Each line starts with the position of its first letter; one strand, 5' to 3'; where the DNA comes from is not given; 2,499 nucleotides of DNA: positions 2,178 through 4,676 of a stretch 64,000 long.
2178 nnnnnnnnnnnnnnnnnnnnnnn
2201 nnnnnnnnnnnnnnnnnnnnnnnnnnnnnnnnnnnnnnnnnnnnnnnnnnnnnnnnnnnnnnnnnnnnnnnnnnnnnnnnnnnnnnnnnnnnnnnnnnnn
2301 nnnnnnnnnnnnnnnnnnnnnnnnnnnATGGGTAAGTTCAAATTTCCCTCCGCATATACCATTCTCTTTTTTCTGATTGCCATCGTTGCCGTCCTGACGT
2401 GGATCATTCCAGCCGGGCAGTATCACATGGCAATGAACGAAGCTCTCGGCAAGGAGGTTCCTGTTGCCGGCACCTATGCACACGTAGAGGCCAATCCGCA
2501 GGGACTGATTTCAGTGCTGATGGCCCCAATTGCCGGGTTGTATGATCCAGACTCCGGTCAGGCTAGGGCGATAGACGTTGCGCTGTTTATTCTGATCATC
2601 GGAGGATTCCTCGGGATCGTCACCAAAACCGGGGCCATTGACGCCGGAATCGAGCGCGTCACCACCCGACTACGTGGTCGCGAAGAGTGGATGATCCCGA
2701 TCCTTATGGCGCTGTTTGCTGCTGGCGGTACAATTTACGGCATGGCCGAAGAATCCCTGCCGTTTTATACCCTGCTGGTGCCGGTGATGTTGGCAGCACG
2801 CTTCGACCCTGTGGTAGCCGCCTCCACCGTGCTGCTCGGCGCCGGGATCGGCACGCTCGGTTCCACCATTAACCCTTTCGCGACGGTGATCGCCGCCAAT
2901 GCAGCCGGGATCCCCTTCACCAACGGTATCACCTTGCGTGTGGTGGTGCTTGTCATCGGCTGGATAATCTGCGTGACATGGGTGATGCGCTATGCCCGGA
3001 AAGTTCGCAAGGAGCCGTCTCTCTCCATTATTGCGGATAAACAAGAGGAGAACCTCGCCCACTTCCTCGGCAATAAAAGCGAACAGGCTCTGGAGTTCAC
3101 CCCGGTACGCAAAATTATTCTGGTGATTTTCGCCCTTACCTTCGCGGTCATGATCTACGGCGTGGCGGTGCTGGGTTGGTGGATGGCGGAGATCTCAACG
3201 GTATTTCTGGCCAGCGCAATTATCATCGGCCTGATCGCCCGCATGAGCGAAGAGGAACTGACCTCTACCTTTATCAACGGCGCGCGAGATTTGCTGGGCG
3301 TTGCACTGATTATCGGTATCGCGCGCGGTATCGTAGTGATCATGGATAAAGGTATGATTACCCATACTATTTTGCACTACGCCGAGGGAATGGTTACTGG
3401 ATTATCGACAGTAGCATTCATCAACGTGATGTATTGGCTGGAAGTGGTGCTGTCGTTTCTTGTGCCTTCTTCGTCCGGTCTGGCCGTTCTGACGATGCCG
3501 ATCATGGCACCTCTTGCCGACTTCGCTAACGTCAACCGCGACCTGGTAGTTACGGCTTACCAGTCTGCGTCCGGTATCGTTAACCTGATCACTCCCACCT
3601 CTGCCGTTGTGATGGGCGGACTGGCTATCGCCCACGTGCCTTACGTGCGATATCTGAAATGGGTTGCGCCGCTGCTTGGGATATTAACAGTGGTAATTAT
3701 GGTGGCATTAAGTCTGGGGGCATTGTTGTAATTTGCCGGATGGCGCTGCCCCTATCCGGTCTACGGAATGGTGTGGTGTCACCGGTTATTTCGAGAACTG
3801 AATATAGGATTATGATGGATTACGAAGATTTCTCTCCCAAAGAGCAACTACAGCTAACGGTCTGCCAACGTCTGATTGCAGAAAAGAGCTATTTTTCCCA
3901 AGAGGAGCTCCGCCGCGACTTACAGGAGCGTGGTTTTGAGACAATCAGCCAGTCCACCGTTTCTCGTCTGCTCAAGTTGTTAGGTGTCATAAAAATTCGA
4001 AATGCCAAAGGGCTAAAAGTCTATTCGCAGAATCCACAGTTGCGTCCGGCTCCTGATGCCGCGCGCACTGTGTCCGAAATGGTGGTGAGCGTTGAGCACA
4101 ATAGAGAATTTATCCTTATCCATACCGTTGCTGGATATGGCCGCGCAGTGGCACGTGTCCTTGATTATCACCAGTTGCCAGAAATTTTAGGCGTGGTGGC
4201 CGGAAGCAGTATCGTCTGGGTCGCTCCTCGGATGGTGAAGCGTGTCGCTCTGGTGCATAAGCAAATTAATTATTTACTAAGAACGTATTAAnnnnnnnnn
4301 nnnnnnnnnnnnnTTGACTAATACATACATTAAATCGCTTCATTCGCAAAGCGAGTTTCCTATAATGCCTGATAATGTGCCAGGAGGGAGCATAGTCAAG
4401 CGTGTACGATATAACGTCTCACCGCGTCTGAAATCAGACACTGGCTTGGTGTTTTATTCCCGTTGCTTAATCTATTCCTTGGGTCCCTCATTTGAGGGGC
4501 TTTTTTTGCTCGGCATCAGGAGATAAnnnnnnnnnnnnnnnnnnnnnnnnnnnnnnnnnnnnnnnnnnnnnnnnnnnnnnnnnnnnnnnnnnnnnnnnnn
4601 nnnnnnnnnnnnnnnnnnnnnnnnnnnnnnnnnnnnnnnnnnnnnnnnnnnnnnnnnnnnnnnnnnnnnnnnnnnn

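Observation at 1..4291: Arginine deiminase operon directly abutting the acquired island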

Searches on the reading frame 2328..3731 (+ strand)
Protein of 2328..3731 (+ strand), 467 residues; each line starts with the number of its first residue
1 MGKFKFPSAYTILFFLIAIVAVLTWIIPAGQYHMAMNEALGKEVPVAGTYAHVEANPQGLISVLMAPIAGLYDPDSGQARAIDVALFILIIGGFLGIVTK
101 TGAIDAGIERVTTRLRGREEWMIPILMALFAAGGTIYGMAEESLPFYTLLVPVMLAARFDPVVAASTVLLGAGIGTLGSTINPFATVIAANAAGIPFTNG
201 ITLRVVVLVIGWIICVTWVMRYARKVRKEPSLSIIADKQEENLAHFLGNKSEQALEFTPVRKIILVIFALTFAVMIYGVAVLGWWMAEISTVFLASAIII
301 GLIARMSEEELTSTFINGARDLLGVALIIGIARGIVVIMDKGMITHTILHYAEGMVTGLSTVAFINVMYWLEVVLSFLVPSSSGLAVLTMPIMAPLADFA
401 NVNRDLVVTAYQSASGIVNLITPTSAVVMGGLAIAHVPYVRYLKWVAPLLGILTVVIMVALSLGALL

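Call 5: search_protein_families(library=ncbifam, proteins=[window:2328-3731:+], max_evalue=0.001)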
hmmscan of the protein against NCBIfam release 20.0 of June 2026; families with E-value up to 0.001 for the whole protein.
window:2328-3731:+ (467 aa): 1 family
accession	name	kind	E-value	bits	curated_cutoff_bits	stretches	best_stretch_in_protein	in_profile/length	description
NF008611.1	PRK11588.1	equivalog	6.6e-88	295.5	500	1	7-460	2-482/492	putative basic amino acid antiporter YfcC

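Call 21: find_related_loci(query=window:2328-3728:+, collection=genome_contigs, flank=9000)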
Query window:2328-3728:+ (467 aa) in genome_contigs; peptide patterns used: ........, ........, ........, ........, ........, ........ (x = any residue, [..] = any of these).
113 stretches matched a pattern; 98 encode a relative of the query (tblastn E <= 1e-3); the best 80 are kept; 80 distinct loci.
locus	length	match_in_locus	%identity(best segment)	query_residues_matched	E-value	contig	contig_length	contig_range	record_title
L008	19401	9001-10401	93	1-467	0e+0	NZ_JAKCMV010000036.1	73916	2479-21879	Enterobacter asburiae strain INSAq146 Aq146_contig_36, whole genome shotgun sequence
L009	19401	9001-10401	93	1-467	0e+0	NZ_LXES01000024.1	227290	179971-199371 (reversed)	Enterobacter soli ATCC BAA-2102 Sequence00024, whole genome shotgun sequence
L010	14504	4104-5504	94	1-467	0e+0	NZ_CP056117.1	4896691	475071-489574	Enterobacter cloacae strain DSM 26481 chromosome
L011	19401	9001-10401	93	1-467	0e+0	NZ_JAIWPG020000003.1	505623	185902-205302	Lelliottia sp. WAP21 3, whole genome shotgun sequence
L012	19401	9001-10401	93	1-467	0e+0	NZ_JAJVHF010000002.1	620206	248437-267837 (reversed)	Huaxiibacter chinensis strain 155047 contig00002, whole genome shotgun sequence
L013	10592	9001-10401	93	1-467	0e+0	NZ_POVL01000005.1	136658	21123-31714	Enterobacter sichuanensis strain WCHECL1597 5, whole genome shotgun sequence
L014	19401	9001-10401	92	1-467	0e+0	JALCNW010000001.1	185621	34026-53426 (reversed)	MAG: Enterobacter sp. isolate UW_MP_ENTER5_1 Ga0455787_00057, whole genome shotgun sequence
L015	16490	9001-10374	94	1-458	0e+0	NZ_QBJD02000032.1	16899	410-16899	Enterobacter sp. RIT418 RIT418_S9_32, whole genome shotgun sequence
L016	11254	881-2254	93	1-458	0e+0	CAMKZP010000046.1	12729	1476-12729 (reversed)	MAG: uncultured Enterobacter sp. isolate SRR10810004_bin.5_metawrap_v1.3.0_MAG genome assembly, contig: ERZ12407369_413,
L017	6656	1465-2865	91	1-467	0e+0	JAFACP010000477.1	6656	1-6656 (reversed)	MAG: Proteobacteria bacterium isolate OH_SBB_50 k127_98083, whole genome shotgun sequence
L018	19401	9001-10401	91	1-467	0e+0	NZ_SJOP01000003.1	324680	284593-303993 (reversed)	Kosakonia quasisacchari strain WCHEs120001 3, whole genome shotgun sequence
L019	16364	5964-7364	90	1-467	0e+0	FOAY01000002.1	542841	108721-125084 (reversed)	Kosakonia sacchari strain SP1 genome assembly, contig: Ga0060208_102, whole genome shotgun sequence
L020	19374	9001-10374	91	1-458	0e+0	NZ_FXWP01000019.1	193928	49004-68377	Kosakonia pseudosacchari strain JM-387, whole genome shotgun sequence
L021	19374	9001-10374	90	1-458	0e+0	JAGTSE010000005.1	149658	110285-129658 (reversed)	MAG: Proteobacteria bacterium isolate CTSoil_132 scaffold_9, whole genome shotgun sequence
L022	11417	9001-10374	90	1-458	0e+0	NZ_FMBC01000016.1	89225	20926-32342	Kosakonia oryziphila strain REICA_142, whole genome shotgun sequence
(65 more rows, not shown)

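Call 41: search_protein_families(library=pfam, proteins=[window:2328-3728:+], max_evalue=0.01)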
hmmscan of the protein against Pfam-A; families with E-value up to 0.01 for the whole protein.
window:2328-3728:+ (467 aa): 1 family
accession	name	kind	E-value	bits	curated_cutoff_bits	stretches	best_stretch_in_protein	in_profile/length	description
PF03606.21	DcuC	-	3.8e-121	405.3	23.1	1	6-461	1-456/461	C4-dicarboxylate anaerobic carrier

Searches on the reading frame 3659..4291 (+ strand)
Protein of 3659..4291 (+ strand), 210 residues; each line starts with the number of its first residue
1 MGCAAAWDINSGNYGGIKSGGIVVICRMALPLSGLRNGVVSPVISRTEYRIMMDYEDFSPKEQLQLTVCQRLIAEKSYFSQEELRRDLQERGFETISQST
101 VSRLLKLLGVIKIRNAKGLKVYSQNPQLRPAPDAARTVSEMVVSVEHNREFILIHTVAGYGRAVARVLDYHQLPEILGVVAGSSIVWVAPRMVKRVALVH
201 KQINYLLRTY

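Call 5: search_protein_families(library=ncbifam, proteins=[window:3659-4291:+], max_evalue=0.001)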
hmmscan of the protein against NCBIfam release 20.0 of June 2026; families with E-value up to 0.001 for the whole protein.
window:3659-4291:+ (210 aa): 5 families
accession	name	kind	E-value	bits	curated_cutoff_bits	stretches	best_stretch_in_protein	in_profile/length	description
NF003457.0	PRK05066.1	equivalog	6.5e-30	103.7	194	1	66-207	11-152/156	transcriptional regulator ArgR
TIGR01529.1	argR_whole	equivalog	1.1e-27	96.8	130.45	1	69-207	7-146/146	arginine repressor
NF001680.0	PRK00441.1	equivalog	3.8e-17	62.8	184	1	72-206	12-147/150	arginine repressor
NF003281.1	PRK04280.1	equivalog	8.5e-16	58.4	182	1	70-205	10-146/148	transcriptional regulator AhrC/ArgR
NF002880.0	PRK03341.1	equivalog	7.6e-14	51.7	200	1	72-191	25-151/170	arginine repressor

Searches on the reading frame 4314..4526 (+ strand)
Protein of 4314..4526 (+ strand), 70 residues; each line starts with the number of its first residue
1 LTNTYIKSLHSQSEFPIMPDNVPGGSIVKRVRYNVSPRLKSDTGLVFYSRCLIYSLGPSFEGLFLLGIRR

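Call 5: search_protein_families(library=ncbifam, proteins=[window:4314-4526:+], max_evalue=0.001)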
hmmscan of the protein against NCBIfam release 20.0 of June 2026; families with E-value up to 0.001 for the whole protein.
window:4314-4526:+ (70 aa): 1 family
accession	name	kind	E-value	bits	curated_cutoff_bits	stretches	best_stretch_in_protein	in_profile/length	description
NF007587.0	PRK10224.1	equivalog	3.3e-05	23.9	61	1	28-70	2-44/44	pyr operon leader peptide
